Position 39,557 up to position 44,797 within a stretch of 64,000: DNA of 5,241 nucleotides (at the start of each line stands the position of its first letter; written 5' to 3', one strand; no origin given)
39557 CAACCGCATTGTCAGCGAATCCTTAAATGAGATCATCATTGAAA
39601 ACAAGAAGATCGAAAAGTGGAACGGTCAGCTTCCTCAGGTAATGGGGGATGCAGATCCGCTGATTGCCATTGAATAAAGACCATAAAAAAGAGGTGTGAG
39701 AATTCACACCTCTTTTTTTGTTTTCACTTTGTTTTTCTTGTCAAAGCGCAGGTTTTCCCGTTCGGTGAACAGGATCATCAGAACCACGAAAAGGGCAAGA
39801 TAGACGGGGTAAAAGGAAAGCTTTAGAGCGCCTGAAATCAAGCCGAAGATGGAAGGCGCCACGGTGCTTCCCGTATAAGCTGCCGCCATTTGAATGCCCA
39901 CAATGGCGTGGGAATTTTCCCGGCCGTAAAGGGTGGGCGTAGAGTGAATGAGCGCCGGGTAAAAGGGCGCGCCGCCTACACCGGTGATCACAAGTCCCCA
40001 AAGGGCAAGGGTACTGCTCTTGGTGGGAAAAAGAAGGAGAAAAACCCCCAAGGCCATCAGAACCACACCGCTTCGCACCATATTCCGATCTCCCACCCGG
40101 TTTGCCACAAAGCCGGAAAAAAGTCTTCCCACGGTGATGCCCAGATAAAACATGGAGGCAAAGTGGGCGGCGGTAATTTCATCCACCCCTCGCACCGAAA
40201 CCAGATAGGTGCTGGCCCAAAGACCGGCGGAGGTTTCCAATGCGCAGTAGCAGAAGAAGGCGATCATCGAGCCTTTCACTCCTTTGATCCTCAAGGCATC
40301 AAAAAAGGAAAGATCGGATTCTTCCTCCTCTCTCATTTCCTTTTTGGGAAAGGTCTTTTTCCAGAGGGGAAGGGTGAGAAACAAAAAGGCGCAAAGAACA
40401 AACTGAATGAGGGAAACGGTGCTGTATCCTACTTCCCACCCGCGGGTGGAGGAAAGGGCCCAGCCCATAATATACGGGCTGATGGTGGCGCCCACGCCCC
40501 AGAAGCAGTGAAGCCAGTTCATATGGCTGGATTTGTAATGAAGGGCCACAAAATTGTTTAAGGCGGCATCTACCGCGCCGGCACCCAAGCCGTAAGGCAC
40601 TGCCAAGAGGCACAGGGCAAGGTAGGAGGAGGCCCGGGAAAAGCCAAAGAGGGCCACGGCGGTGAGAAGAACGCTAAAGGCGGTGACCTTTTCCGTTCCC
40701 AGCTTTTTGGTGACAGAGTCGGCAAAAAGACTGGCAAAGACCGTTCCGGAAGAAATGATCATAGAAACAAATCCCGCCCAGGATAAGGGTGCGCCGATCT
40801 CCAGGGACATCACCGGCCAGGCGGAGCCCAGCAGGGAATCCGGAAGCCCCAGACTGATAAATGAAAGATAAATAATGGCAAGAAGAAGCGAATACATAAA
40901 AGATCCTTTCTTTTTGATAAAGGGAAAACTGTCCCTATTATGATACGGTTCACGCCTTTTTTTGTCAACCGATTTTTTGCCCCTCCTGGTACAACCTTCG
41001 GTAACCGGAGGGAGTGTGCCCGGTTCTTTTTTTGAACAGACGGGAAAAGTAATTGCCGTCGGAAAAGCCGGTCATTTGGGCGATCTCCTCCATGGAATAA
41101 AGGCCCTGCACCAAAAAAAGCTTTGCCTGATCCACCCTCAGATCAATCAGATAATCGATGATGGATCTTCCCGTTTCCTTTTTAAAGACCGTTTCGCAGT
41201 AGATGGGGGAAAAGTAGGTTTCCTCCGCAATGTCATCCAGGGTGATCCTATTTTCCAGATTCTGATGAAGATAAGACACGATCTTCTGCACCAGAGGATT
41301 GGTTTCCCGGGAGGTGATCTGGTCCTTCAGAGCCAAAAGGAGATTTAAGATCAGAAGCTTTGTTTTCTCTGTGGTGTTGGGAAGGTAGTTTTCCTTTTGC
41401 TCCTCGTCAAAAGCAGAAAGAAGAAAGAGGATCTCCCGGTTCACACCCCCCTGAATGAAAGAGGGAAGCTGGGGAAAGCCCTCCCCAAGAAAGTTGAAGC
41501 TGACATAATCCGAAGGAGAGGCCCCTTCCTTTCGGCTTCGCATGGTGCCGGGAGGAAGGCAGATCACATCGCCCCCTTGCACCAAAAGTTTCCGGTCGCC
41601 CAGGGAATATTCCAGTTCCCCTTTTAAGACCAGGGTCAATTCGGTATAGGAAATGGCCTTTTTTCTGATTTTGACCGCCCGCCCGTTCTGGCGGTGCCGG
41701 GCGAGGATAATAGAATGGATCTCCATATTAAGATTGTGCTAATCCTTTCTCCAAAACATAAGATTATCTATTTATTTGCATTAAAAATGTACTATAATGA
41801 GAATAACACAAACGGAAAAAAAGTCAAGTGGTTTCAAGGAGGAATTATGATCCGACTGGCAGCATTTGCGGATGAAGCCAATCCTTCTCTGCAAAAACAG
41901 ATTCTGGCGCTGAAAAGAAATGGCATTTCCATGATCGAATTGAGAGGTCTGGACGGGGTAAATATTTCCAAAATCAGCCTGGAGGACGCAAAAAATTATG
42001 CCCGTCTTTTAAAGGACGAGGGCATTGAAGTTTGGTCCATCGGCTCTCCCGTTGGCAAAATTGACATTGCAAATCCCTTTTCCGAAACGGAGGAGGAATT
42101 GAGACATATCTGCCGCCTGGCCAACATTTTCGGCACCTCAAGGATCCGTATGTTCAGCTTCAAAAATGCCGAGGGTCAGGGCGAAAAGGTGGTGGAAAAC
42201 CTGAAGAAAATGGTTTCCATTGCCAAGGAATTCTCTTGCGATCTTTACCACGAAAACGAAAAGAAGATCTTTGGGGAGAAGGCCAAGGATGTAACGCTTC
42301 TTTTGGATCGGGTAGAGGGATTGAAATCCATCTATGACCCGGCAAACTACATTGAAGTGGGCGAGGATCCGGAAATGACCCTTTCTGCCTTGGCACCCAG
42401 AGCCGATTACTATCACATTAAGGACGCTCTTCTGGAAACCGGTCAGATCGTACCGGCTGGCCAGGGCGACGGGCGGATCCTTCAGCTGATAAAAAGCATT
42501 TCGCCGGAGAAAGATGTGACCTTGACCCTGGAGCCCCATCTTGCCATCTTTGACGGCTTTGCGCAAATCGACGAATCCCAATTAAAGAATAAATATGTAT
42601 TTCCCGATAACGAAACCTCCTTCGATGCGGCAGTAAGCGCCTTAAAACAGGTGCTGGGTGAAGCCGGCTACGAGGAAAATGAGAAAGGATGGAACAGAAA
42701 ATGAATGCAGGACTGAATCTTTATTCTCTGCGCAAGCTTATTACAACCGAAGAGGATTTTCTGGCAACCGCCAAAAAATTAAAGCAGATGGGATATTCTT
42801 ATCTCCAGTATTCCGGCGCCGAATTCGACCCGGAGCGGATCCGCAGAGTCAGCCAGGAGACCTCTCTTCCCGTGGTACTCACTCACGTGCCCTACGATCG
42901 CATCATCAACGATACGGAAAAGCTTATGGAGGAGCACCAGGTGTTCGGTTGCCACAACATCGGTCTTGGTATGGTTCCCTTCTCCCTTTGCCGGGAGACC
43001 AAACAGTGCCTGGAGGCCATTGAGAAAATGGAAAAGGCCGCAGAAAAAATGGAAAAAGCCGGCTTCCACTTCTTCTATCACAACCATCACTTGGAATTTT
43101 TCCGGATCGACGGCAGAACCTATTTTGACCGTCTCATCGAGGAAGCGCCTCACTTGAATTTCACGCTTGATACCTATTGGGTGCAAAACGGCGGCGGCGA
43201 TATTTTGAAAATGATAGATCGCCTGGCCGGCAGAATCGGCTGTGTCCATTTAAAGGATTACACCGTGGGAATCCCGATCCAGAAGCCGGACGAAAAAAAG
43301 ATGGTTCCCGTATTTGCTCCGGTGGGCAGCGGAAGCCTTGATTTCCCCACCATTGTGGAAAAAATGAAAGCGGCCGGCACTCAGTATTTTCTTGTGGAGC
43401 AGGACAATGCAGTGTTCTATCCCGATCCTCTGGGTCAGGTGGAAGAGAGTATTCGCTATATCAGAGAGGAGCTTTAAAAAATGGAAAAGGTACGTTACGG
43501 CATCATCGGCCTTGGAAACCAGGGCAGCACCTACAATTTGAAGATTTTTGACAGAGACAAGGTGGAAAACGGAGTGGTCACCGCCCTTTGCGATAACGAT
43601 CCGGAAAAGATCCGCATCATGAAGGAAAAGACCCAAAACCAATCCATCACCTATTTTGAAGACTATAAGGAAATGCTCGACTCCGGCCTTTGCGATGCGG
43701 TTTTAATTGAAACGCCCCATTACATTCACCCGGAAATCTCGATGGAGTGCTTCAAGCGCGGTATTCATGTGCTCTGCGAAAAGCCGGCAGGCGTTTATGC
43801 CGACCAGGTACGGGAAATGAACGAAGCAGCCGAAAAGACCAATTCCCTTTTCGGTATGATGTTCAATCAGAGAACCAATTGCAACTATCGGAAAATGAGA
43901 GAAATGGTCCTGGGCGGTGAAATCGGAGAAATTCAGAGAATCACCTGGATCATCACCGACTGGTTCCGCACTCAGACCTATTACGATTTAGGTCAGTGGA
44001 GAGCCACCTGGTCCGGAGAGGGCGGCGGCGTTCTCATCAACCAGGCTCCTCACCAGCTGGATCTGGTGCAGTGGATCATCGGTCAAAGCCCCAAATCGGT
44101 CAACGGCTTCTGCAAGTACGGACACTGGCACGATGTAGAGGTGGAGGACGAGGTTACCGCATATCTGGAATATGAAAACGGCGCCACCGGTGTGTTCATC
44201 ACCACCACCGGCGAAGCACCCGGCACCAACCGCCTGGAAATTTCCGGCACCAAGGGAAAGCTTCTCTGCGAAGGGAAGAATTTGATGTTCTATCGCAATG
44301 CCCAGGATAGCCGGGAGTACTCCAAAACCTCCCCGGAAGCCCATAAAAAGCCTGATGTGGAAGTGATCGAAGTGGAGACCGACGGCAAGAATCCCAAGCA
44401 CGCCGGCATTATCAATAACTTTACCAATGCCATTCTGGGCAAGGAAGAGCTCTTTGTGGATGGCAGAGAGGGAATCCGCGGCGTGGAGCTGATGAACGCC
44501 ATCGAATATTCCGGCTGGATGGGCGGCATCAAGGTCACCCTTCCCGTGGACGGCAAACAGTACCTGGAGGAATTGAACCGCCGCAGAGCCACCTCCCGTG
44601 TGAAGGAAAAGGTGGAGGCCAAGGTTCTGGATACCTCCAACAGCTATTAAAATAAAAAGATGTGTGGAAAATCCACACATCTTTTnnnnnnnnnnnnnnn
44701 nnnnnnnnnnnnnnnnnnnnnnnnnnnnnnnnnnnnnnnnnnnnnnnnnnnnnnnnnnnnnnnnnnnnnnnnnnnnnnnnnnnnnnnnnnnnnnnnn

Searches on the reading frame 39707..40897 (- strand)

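Call 74: search_protein_families(library=pfam, proteins=[window:39707-40897:-], max_evalue=0.00001)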
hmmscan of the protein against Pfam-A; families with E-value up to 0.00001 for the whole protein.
window:39707-40897:- (397 aa): 1 family
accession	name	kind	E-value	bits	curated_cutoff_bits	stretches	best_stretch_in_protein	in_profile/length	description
PF07690.21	MFS_1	-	4e-31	108.6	33.4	2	10-244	2-241/347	Major Facilitator Superfamily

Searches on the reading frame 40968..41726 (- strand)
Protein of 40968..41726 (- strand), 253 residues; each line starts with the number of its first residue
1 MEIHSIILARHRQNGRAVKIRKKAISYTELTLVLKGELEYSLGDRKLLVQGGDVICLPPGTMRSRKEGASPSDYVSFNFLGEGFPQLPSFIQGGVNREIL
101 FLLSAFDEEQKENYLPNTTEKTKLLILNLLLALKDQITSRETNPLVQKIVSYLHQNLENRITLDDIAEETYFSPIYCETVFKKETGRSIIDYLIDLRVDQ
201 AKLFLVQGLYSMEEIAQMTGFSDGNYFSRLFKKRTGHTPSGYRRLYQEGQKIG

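Call 74: search_protein_families(library=pfam, proteins=[window:40968-41726:-], max_evalue=0.00001)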
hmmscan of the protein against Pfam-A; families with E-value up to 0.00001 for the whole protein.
window:40968-41726:- (253 aa): 2 families
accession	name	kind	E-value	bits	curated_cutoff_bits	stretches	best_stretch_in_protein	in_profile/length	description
PF12833.13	HTH_18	-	3.5e-19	69.3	33.6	1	166-244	1-79/80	Helix-turn-helix domain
PF00165.29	HTH_AraC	-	7e-17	61.6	26.6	1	211-244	10-42/42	Bacterial regulatory helix-turn-helix proteins, AraC family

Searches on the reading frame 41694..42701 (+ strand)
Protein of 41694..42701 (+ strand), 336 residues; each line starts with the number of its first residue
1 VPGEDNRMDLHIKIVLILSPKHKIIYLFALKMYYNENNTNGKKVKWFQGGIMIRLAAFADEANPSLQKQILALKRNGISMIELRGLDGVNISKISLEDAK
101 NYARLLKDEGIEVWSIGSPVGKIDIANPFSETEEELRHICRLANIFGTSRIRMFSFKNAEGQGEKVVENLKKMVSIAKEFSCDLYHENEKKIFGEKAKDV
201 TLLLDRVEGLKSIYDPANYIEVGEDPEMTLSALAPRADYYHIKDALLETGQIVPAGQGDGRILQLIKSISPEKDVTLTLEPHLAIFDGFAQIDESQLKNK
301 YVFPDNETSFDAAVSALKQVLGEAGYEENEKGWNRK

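Call 74: search_protein_families(library=pfam, proteins=[window:41694-42701:+], max_evalue=0.00001)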
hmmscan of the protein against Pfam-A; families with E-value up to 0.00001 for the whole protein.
window:41694-42701:+ (336 aa): 1 family
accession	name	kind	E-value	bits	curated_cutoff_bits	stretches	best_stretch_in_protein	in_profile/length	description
PF01261.30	AP_endonuc_2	-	4e-15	56.6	31.1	1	72-259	3-206/249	Xylose isomerase-like TIM barrel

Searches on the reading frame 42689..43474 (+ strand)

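Call 74: search_protein_families(library=pfam, proteins=[window:42689-43474:+], max_evalue=0.00001)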
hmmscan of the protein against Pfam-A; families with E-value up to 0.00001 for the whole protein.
window:42689-43474:+ (262 aa): 1 family
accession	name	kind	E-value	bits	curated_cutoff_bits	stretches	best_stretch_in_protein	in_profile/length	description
PF01261.30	AP_endonuc_2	-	2e-16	60.9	31.1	1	30-260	3-248/249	Xylose isomerase-like TIM barrel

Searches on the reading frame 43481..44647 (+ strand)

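Call 74: search_protein_families(library=pfam, proteins=[window:43481-44647:+], max_evalue=0.00001)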
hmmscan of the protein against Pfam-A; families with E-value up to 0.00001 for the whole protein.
window:43481-44647:+ (389 aa): 3 families
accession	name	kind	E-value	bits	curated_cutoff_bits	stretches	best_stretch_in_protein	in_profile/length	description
PF22725.1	GFO_IDH_MocA_C3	-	5.3e-30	104.4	27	1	136-261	1-123/124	GFO/IDH/MocA C-terminal domain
PF02894.22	GFO_IDH_MocA_C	-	6.5e-25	88.7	22.9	1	140-341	1-206/218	Oxidoreductase family, C-terminal alpha/beta domain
PF01408.29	GFO_IDH_MocA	-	1.7e-20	74.4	24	1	4-125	1-117/120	Oxidoreductase family, NAD-binding Rossmann fold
